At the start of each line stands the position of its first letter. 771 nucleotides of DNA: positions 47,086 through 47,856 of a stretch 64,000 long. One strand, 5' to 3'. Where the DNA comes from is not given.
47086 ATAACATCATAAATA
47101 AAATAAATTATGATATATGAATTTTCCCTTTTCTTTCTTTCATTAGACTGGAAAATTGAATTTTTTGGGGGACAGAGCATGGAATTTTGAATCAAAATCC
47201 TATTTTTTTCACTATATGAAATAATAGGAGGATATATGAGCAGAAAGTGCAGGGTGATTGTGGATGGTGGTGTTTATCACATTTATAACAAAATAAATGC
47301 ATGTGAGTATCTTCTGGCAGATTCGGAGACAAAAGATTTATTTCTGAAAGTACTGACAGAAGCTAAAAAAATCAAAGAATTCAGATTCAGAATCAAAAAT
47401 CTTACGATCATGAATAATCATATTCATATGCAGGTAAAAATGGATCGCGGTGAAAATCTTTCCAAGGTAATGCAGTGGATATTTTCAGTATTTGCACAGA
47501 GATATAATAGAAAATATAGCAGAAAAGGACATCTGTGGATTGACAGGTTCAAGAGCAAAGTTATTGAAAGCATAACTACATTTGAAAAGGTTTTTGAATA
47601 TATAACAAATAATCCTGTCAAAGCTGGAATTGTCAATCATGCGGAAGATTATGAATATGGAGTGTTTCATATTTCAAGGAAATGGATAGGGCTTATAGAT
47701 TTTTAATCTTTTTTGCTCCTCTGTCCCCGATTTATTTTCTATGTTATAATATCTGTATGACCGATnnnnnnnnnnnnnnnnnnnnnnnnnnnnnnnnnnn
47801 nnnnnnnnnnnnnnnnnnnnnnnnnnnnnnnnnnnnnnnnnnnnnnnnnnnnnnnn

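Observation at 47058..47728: RAYT-type Y1 transposase flanked by inverted copies of the repeat: a candidate active REP/RAYT (REPIN) system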

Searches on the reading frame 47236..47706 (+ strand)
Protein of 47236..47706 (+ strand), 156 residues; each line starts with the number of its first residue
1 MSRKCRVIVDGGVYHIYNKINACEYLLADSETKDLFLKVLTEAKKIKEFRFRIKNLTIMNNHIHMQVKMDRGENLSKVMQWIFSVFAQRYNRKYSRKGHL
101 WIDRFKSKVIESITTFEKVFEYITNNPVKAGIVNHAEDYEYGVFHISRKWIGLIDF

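Call 5: search_protein_families(library=pfam, proteins=[window:47236-47706:+], max_evalue=0.1)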
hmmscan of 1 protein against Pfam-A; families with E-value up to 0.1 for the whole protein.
window:47236-47706:+ (156 aa): 2 families
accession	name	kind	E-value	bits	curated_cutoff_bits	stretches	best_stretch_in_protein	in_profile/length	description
PF01797.21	Y1_Tnp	-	3.4e-13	50.2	23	1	32-126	24-121/121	Transposase IS200 like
PF20883.3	Kbp-5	-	0.061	13.9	31.1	1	29-77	36-85/124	KNL (Kinetochore null) Binding Protein 5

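Call 7: search_protein_families(library=ncbifam, proteins=[window:47236-47706:+], max_evalue=0.1)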
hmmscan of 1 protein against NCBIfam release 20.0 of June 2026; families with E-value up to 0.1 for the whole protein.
window:47236-47706:+ (156 aa): 3 families
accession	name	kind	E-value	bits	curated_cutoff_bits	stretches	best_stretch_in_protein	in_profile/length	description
NF047646.1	REP_Tyr_transpos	equivalog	7.2e-23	81.1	80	1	4-141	2-145/146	REP-associated tyrosine transposase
NF033573.1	transpos_IS200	equivalog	1.1e-06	28.8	55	1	44-123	40-124/126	IS200/IS605 family transposase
NF047365.1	TscA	equivalog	0.0054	17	90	0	57-82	30-55/63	type II toxin-antitoxin system antitoxin TscA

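Call 10: find_encoding_contigs(protein=window:47236-47706:+, flank=10000, max_places=10)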
Protein window:47236-47706:+ (156 aa): 1 contig read that carries it; 1 place shown.
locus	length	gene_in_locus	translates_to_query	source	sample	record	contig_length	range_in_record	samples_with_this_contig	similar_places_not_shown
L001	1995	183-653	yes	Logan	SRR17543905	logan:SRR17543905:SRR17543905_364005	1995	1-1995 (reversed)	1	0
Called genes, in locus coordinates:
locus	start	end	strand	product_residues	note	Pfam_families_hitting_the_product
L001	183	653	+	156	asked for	PF01797:Y1_Tnp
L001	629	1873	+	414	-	PF01546:Peptidase_M20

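Call 11: find_homologous_proteins(query=window:47236-47706:+, max_evalue=0.00001)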
Query window:47236-47706:+ (156 aa): 17 proteins with E <= 0.00001 among 26 candidates.
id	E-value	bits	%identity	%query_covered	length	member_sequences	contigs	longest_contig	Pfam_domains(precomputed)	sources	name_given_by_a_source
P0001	3.2e-99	347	99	100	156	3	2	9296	PF01797.22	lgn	-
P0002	4.1e-61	223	62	100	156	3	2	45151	PF01797.22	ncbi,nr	ncbi:MAG: transposase [Spirochaetia bacterium]|nr:transposase [Spirochaetia bacterium] MCQ2604293.1 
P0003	4.6e-60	220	61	100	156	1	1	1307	PF01797.22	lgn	-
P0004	4.2e-55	204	62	94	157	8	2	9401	PF01797.22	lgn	-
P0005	6.0e-55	203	62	94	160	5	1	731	PF01797.22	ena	-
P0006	1.0e-43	167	53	98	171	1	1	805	PF01797.22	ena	-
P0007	3.1e-42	162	51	98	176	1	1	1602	PF01797.22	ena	-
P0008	1.6e-34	137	46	91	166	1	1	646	PF01797.22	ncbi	-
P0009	1.5e-28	117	40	90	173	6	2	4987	PF01797.22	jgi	jgi:putative transposase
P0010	1.6e-18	85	37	99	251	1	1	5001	PF01797.22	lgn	-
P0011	7.4e-17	79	33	99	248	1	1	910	PF01797.22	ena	-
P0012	1.7e-16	78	34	100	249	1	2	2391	PF01797.22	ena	-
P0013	4.1e-15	74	49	56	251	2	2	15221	PF01797.22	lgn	-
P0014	4.2e-15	74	37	91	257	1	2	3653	PF01797.22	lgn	-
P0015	1.9e-13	68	35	92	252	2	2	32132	PF01797.22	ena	-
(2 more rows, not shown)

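Call 12: find_encoding_contigs(protein=P0001, flank=10000, max_places=6)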
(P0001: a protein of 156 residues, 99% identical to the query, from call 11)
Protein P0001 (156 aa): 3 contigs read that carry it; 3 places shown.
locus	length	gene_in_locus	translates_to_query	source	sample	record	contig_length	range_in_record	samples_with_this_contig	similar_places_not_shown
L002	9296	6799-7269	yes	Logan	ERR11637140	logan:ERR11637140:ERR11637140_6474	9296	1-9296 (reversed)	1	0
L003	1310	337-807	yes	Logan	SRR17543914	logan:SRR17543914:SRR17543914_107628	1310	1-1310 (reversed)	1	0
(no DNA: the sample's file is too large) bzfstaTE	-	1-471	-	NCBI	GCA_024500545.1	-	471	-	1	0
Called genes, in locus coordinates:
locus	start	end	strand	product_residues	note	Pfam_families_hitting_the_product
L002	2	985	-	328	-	?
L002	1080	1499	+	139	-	PF01740:STAS, PF13466:STAS_2 (weak)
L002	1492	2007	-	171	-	PF00254:FKBP_C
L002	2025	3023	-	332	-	PF01820:Dala_Dala_lig_N, PF02222:ATP-grasp, PF02786:CPSase_L_D2 (weak), PF07478:Dala_Dala_lig_C, PF08443:RimK (weak), PF13535:ATP-grasp_4 (weak)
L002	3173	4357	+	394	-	PF00155:Aminotran_1_2, PF00266:Aminotran_5 (weak), PF01053:Cys_Met_Meta_PP (faint)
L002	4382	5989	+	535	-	PF01855:POR_N, PF02775:TPP_enzyme_C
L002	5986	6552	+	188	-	PF01558:POR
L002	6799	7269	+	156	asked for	PF01797:Y1_Tnp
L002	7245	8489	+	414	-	PF01546:Peptidase_M20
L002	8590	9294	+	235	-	?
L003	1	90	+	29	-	?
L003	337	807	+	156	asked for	PF01797:Y1_Tnp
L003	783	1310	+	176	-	?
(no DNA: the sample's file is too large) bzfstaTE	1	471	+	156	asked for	PF01797:Y1_Tnp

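Call 13: find_encoding_contigs(protein=P0002, flank=10000, max_places=6)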
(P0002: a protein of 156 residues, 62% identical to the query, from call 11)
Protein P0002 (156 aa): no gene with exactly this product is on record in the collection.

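Call 14: find_encoding_contigs(protein=P0004, flank=10000, max_places=6)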
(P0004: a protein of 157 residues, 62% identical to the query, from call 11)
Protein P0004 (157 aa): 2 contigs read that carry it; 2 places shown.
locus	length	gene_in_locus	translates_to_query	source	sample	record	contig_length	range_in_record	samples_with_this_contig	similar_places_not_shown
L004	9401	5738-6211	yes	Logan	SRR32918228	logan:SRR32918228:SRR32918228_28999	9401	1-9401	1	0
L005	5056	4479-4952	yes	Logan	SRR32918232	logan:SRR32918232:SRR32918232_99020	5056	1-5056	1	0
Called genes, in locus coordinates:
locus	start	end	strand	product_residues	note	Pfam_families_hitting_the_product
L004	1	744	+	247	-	?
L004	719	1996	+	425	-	PF00768:Peptidase_S11, PF13354:Beta-lactamase2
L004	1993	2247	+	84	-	-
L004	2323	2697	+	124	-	PF02699:YajC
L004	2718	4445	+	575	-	PF21760:SecD_1st, PF22599:SecDF_P1_head, PF00873:ACR_tran (weak), PF02355:SecD_SecF_C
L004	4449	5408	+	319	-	PF02355:SecD_SecF_C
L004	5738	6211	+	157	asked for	PF01797:Y1_Tnp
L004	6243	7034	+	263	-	PF09674:DUF2400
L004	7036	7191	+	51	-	PF00301:Rubredoxin, PF21349:RUBY_RBDX (faint)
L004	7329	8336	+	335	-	PF00044:Gp_dh_N, PF02800:Gp_dh_C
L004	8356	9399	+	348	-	?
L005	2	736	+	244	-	?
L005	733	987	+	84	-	-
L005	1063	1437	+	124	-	PF02699:YajC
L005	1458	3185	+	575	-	PF21760:SecD_1st, PF22599:SecDF_P1_head, PF00873:ACR_tran (weak), PF02355:SecD_SecF_C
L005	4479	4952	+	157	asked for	PF01797:Y1_Tnp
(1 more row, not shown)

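Call 21: find_related_loci(query=A2, collection=genome_contigs, flank=10000)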
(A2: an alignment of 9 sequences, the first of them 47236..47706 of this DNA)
Query A2 (156 aa) in genome_contigs; peptide patterns used: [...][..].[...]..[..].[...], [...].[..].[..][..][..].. (x = any residue, [..] = any of these).
597 stretches matched a pattern (row limit reached: there are more); 476 encode a relative of the query (tblastn E <= 1e-3); the best 80 are kept; 80 distinct loci.
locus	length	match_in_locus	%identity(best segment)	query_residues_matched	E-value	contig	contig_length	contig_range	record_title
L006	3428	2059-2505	62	1-149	4e-61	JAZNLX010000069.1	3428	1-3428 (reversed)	MAG: Spirochaetia bacterium isolate T1900044665_TS20190131.MAGScoT_cleanbin_000046 SGB_1557_k141_2812421, whole genome s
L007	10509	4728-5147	51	3-144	2e-45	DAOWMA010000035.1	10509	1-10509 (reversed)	MAG TPA_asm: Spirochaetaceae bacterium isolate CSMAG_2990 CSMAG_2990_k141_2811833_length_10509_cov_37.8564, whole genome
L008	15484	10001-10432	49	3-148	8e-44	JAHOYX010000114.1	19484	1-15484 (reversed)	MAG: Spirochaetales bacterium isolate CORE_19_RING_Bin_00006 c_000000000331, whole genome shotgun sequence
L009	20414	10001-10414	48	3-142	1e-42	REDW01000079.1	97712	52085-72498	MAG: Spirochaetaceae bacterium isolate GEM2.Bin48 NODE_90_length_97712_cov_11.1302, whole genome shotgun sequence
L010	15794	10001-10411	47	3-141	2e-42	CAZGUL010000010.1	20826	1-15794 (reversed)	MAG TPA_asm: uncultured Spirochaetaceae bacterium isolate binchicken_co117_13 genome assembly, contig: NODE_4804_length_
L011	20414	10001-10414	49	3-142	2e-42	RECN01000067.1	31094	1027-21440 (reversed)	MAG: Spirochaetaceae bacterium isolate DLM2.Bin42 NODE_1529_length_31094_cov_11.4333, whole genome shotgun sequence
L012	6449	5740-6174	46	3-149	3e-42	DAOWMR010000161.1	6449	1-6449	MAG TPA_asm: Spirochaetales bacterium isolate CSMAG_3007 CSMAG_3007_k141_3360093_length_6449_cov_45.6471, whole genome s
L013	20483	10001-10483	45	3-154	1e-41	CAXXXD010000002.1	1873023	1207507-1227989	MAG: Oceanispirochaeta sp. isolate aeacc017-5aeb-41c1-ba2d-d30721ebb7db genome assembly, contig: contig_2, whole genome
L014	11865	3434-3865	47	3-148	7e-42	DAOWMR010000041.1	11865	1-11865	MAG TPA_asm: Spirochaetales bacterium isolate CSMAG_3007 CSMAG_3007_k141_1242198_length_11865_cov_16.1366, whole genome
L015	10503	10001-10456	43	3-155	7e-42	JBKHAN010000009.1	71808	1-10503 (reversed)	MAG: Spirochaetaceae bacterium isolate D1M01_18 NODE_234_length_71808_cov_7.377894, whole genome shotgun sequence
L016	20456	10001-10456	46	3-155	2e-41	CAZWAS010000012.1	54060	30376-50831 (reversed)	MAG TPA_asm: uncultured Spirochaetales bacterium isolate binchicken_co135_55 genome assembly, contig: NODE_1316_length_5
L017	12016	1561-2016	47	3-155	1e-41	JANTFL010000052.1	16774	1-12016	MAG: Sediminispirochaeta sp. isolate bin10011 c_000000003294, whole genome shotgun sequence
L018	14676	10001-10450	45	3-154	1e-41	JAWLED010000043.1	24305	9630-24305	MAG: Spirochaetia bacterium isolate 20BLK6-1.bin.42 NODE_1874_length_24305_cov_19.323143, whole genome shotgun sequence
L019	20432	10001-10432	43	3-148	3e-41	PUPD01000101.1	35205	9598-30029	MAG: Spirochaetaceae bacterium isolate B1Sed10_113R1 B1-Sed10-C877, whole genome shotgun sequence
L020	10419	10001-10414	43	3-142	6e-41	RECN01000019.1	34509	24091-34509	MAG: Spirochaetaceae bacterium isolate DLM2.Bin42 NODE_1239_length_34509_cov_11.305, whole genome shotgun sequence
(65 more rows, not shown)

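Call 44: search_solved_structures(query=window:47236-47706:+, max_evalue=0.01, show_alignments=2)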
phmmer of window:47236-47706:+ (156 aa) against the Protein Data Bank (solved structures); distinct sequences matched with E-value up to 0.01: 1.
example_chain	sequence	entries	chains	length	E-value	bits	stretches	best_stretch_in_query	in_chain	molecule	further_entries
4er8_A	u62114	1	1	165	0.0031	20.6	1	42-146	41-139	TnpArep for protein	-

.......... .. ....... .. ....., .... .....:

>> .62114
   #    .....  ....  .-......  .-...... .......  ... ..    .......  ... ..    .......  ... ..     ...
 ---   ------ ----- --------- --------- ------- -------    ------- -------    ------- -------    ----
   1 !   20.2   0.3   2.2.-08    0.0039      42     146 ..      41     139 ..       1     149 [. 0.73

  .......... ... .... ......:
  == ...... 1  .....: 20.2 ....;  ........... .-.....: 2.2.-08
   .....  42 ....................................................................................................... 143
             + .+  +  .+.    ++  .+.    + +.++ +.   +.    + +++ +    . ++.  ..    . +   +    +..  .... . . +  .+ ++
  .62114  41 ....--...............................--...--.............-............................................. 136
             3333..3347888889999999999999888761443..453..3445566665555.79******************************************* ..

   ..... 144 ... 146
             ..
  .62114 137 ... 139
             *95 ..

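Call 69: search_protein_families(library=pfam, proteins=[P0010, P0012, P0014, P0015, P0013], max_evalue=0.01)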
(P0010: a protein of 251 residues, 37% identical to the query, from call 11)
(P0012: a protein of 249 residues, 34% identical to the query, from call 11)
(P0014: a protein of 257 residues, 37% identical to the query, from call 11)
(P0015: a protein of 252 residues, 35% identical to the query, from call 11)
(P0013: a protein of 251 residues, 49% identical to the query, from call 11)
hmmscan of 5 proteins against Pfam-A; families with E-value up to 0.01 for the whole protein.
P0010 (251 aa): 5 families
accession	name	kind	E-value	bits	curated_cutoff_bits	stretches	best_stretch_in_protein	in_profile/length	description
PF01797.21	Y1_Tnp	-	2.9e-13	50.4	23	1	12-123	5-121/121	Transposase IS200 like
PF13936.12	HTH_38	-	0.00031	20.8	27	1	216-245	7-37/44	Helix-turn-helix domain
PF02796.21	HTH_7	-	0.0022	18.5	23.8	1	219-242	12-35/45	Helix-turn-helix domain of resolvase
PF13384.12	HTH_23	-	0.0032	17.7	24.6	1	221-248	10-37/50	Homeodomain-like domain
PF19575.5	HTH_58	-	0.0039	17.5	23.8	0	220-246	18-44/62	Helix-turn-helix domain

P0012 (249 aa): 7 families
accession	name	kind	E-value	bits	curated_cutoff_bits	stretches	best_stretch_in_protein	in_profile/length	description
PF01797.21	Y1_Tnp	-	1.8e-14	54.4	23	1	12-123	5-121/121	Transposase IS200 like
PF13936.12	HTH_38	-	7.8e-05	22.8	27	1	210-243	3-35/44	Helix-turn-helix domain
PF13384.12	HTH_23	-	0.00071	19.8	24.6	1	215-247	5-36/50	Homeodomain-like domain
PF25787.1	HTH_SB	-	0.00076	19.6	43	1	210-247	5-41/53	Sleeping Beauty transposase HTH domain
PF01022.26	HTH_5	-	0.00085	19.6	22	1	215-245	2-32/47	Bacterial regulatory protein, arsR family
PF21476.4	PF0610-like_N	-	0.0027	18.3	33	1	217-245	3-31/50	PF0610-like, N-terminal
PF08281.18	Sigma70_r4_2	-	0.0028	17.7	25.7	1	215-245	13-43/54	Sigma-70, region 4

P0014 (257 aa): 3 families
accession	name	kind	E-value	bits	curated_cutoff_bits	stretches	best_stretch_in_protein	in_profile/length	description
PF01797.21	Y1_Tnp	-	3.7e-14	53.3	23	1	12-123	5-121/121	Transposase IS200 like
PF13384.12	HTH_23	-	0.00078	19.6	24.6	1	222-251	4-31/50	Homeodomain-like domain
PF01381.28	HTH_3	-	0.0042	17.5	23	1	229-255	1-27/55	Helix-turn-helix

P0015 (252 aa): 1 family
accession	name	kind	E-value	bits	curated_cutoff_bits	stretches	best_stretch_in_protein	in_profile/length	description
PF01797.21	Y1_Tnp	-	2.6e-15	57.1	23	1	13-123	6-121/121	Transposase IS200 like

P0013 (251 aa): 1 family
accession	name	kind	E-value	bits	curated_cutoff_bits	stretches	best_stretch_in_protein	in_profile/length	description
PF01797.21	Y1_Tnp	-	3.1e-12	47.1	23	1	14-124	5-119/121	Transposase IS200 like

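Call 70: find_encoding_contigs(protein=P0015, flank=10000, max_places=2)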
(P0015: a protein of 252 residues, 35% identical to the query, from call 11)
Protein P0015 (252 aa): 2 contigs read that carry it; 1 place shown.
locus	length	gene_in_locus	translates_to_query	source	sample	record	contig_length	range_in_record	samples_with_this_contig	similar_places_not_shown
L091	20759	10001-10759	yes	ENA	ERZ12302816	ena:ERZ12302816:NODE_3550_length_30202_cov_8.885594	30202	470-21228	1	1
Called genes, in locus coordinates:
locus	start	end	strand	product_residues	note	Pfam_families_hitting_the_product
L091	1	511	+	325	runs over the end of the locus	?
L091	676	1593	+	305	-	PF02779:Transket_pyr, PF17147:PFOR_II (faint), PF02780:Transketolase_C, PF22613:Transketolase_C_1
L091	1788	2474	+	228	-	PF02463:SMC_N (faint), PF00005:ABC_tran, PF13304:AAA_21 (faint)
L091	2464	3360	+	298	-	PF18075:FtsX_ECD, PF02687:FtsX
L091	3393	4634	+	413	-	PF24568:CC_PcsB, PF01551:Peptidase_M23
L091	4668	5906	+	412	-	PF22694:CtpB_N-like (weak), PF00595:PDZ (weak), PF13180:PDZ_2, PF17820:PDZ_6, PF03572:Peptidase_S41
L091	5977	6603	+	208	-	PF01066:CDP-OH_P_transf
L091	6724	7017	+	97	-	-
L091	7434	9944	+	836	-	PF00962:A_deaminase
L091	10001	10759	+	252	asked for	PF01797:Y1_Tnp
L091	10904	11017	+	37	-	-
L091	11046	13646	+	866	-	PF00122:E1-E2_ATPase, PF00702:Hydrolase, PF13246:Cation_ATPase, PF12710:HAD (faint), PF00689:Cation_ATPase_C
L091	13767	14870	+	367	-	PF01545:Cation_efflux, PF16916:ZT_dimer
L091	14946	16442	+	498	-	PF00478:IMPDH, PF00571:CBS (faint), PF01070:FMN_dh (weak)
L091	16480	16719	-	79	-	-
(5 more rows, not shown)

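Call 73: predict_structure(alignment_id=A2)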
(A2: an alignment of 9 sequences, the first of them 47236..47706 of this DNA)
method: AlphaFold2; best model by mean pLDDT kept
length: 156 residues; sequences in the alignment: 9
mean_pLDDT: 78.7   pTM: 0.76
mean pLDDT of the five models: 78.7, 77.9, 73.2, 66.8, 62.4
residues with pLDDT >= 90: 37; 70-90: 89; 50-70: 10; < 50: 20
segments of 3 or more residues with pLDDT < 50: 1-5, 142-156
pLDDT, mean of each block of 10 residues (from residue 1): 51 86 76 91 92 85 87 86 94 88 85 82 83 77 45 34
secondary structure, 60 per line:
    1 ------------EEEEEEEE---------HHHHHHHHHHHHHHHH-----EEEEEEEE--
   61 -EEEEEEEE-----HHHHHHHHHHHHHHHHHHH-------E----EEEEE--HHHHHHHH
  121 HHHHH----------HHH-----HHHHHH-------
elements in order: E13-20 H30-45 E51-58 E62-69 H75-93 E106-110 H113-125 H144-149
